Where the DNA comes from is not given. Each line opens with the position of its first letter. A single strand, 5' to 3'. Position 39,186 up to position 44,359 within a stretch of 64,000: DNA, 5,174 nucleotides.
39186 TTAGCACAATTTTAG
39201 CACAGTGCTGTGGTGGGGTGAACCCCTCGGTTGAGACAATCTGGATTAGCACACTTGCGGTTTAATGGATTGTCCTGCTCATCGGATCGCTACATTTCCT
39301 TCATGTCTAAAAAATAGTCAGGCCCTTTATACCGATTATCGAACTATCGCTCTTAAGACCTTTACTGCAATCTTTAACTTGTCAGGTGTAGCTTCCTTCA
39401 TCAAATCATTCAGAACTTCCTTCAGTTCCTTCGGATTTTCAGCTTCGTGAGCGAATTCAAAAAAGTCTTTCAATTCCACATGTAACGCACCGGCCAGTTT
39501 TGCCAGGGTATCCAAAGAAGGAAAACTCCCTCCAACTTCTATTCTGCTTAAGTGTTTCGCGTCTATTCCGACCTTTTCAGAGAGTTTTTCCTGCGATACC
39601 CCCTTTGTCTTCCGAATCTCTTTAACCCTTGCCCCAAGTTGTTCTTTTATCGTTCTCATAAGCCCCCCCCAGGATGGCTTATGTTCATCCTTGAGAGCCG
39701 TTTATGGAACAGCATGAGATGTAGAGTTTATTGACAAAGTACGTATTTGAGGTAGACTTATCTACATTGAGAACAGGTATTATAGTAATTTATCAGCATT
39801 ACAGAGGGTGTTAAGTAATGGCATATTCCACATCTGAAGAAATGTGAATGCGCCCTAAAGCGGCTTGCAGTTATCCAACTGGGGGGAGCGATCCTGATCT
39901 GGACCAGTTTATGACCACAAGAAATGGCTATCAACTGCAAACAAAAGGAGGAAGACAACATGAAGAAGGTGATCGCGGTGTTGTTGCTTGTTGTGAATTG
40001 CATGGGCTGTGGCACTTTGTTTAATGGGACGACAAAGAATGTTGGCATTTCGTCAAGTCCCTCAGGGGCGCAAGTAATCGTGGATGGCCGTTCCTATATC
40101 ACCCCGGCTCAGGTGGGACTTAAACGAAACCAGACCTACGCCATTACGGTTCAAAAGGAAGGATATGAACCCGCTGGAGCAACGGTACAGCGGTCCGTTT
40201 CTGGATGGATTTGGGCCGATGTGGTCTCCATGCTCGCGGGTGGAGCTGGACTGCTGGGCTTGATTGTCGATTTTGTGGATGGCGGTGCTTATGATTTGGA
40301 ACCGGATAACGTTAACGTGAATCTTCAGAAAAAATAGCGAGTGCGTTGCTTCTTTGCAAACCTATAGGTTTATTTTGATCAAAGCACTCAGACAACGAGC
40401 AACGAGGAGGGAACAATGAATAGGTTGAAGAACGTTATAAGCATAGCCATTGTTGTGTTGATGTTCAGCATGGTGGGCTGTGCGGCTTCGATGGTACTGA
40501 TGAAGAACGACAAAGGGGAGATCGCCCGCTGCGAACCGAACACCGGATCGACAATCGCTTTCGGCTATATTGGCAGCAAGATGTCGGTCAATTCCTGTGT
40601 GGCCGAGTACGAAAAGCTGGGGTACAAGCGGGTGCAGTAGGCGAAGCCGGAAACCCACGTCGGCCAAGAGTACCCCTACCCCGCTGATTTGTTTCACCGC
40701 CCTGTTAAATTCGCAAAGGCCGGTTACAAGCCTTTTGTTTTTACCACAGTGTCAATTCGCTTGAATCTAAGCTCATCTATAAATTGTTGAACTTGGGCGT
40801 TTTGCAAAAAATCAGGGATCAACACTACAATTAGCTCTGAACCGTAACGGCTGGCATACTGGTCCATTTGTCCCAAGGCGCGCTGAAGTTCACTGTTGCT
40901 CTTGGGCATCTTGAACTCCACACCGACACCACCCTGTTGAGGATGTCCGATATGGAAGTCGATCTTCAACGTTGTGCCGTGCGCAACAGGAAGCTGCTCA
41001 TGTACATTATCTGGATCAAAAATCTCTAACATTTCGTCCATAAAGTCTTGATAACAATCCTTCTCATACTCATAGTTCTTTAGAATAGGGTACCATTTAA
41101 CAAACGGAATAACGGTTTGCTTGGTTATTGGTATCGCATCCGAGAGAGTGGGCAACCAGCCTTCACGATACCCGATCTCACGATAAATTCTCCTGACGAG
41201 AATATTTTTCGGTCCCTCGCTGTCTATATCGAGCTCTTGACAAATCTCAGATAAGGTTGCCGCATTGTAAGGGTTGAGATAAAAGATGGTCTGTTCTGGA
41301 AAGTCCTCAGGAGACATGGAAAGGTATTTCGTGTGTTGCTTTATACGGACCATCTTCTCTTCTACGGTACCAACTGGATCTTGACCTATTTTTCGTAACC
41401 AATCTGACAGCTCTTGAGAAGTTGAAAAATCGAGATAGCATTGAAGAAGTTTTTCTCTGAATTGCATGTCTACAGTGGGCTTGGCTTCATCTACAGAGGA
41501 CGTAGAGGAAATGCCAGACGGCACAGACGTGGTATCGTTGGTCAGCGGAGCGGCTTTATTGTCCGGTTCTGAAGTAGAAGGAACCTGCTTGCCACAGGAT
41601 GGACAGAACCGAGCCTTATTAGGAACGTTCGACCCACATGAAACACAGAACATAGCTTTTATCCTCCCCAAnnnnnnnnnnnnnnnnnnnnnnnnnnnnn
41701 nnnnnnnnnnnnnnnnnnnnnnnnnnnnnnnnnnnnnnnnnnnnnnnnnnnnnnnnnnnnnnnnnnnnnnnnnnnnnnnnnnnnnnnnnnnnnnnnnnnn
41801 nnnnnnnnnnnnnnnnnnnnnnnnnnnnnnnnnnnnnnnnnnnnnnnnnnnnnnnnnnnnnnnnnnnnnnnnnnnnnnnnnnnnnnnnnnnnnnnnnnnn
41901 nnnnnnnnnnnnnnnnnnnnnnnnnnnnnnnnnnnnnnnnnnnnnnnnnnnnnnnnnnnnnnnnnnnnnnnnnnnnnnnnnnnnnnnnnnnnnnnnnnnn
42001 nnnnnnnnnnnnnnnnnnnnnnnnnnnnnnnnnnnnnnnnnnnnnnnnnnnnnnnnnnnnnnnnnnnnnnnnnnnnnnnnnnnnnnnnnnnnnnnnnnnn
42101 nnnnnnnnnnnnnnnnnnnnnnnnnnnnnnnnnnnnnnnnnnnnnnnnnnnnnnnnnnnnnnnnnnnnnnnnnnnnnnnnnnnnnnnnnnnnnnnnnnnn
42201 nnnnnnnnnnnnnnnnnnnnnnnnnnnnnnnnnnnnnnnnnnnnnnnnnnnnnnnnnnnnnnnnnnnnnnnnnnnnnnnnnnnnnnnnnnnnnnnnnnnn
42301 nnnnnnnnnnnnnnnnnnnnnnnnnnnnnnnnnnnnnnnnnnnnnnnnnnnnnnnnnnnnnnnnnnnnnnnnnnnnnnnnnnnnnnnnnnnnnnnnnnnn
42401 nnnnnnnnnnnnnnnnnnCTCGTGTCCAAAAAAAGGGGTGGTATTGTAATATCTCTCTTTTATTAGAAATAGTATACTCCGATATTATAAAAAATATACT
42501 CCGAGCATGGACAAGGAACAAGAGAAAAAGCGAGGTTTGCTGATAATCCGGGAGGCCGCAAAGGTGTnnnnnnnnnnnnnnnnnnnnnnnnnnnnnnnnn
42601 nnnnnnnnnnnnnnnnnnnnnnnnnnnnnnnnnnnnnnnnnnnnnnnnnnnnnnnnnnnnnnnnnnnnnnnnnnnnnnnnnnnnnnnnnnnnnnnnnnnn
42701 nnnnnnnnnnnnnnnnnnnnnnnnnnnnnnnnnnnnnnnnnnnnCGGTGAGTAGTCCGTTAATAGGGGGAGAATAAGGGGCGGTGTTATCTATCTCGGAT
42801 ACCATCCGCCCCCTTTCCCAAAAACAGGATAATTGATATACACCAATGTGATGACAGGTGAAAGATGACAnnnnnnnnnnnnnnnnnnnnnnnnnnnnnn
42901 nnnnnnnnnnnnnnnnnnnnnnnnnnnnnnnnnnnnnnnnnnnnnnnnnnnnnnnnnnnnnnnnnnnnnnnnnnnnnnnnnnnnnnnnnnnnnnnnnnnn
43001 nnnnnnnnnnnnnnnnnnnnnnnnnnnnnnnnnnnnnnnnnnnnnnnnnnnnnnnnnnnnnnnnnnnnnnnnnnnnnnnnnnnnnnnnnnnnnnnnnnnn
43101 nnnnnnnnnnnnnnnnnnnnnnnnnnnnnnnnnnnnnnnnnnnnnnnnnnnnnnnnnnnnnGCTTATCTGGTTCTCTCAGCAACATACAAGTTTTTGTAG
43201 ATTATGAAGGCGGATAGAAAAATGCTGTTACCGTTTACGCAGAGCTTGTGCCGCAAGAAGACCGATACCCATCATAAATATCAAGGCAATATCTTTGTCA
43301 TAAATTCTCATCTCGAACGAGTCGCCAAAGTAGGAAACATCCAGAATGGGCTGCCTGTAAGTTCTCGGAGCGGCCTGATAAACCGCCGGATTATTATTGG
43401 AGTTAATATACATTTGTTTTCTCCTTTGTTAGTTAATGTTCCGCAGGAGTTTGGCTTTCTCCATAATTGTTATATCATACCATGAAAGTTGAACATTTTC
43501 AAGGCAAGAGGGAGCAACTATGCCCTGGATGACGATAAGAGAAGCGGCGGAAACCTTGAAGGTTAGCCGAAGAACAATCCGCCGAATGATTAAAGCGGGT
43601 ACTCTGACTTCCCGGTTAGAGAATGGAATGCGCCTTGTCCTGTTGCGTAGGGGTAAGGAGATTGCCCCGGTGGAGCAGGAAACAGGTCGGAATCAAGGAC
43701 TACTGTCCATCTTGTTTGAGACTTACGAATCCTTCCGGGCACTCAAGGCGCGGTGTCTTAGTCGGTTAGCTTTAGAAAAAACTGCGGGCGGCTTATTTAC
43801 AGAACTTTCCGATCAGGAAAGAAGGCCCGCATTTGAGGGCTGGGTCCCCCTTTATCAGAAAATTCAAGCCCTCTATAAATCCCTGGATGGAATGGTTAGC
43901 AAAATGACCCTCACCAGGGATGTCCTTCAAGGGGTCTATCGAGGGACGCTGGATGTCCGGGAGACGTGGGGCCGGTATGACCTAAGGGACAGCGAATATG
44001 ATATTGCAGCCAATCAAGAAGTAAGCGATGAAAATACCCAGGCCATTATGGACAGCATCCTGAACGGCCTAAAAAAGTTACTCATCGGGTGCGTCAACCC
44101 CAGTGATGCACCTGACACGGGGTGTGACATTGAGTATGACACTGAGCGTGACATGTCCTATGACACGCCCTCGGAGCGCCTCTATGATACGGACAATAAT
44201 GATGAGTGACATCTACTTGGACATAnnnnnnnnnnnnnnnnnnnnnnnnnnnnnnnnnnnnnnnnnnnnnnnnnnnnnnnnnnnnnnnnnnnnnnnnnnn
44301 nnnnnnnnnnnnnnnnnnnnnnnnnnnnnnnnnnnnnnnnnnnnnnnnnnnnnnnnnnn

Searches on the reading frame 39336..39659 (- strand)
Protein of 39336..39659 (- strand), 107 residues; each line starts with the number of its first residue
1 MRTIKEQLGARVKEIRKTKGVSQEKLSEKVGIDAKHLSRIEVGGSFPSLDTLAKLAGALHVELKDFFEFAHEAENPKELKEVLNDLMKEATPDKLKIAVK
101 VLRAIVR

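Call 35: search_protein_families(library=pfam, proteins=[window:39336-39659:-], max_evalue=0.001)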
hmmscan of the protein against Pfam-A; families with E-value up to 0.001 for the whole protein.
window:39336-39659:- (107 aa): 5 families
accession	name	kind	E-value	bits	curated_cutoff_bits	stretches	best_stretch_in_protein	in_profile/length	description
PF01381.28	HTH_3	-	3e-13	50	23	1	12-65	1-54/55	Helix-turn-helix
PF12844.13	HTH_19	-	1.6e-09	37.9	30.2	1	9-66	1-58/64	Helix-turn-helix domain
PF13560.12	HTH_31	-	1.7e-09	38.3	27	1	7-61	1-56/64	Helix-turn-helix domain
PF13443.12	HTH_26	-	1.6e-07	31.9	22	1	12-69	2-60/63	Cro/C1-type HTH DNA-binding domain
PF13413.12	HTH_25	-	0.00037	20.7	24.6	0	13-43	3-33/62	Helix-turn-helix domain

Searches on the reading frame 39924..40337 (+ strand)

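Call 35: search_protein_families(library=pfam, proteins=[window:39924-40337:+], max_evalue=0.001)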
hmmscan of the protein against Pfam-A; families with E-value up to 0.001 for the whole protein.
window:39924-40337:+ (137 aa): 1 family
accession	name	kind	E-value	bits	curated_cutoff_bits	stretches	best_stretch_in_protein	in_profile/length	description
PF08308.17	PEGA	-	5.2e-09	36.3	20.8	1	39-89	3-54/71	PEGA domain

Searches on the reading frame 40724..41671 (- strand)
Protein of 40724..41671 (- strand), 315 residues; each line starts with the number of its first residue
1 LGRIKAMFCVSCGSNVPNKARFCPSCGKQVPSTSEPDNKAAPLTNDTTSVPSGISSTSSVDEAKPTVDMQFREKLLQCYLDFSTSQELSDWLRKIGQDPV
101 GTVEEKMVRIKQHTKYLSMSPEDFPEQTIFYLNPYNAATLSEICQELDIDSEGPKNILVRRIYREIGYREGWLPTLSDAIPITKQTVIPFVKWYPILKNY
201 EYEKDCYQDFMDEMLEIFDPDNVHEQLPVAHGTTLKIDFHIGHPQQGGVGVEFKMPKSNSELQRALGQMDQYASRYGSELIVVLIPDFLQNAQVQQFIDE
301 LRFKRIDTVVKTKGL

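Call 35: search_protein_families(library=pfam, proteins=[window:40724-41671:-], max_evalue=0.001)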
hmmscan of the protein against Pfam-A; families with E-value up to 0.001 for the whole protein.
window:40724-41671:- (315 aa): 2 families
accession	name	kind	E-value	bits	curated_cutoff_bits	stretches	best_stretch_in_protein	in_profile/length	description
PF13240.11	Zn_Ribbon_1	-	8e-06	25.9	25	1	8-29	1-22/23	zinc-ribbon domain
PF12773.13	DZR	-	4.1e-05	24.1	27.3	1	9-27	27-45/45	Double zinc ribbon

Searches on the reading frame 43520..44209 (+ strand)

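Call 35: search_protein_families(library=pfam, proteins=[window:43520-44209:+], max_evalue=0.001)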
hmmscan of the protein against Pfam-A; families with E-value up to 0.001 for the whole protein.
window:43520-44209:+ (229 aa): 3 families
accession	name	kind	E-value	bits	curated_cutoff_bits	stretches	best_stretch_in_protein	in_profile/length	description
PF12728.13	HTH_17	-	1.3e-08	35.4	27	1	3-35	1-32/51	Helix-turn-helix domain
PF00376.29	MerR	-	7.4e-05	22.9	28.2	1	5-39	1-37/38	MerR family regulatory protein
PF13384.12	HTH_23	-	0.00062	19.9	24.6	0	4-26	18-40/50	Homeodomain-like domain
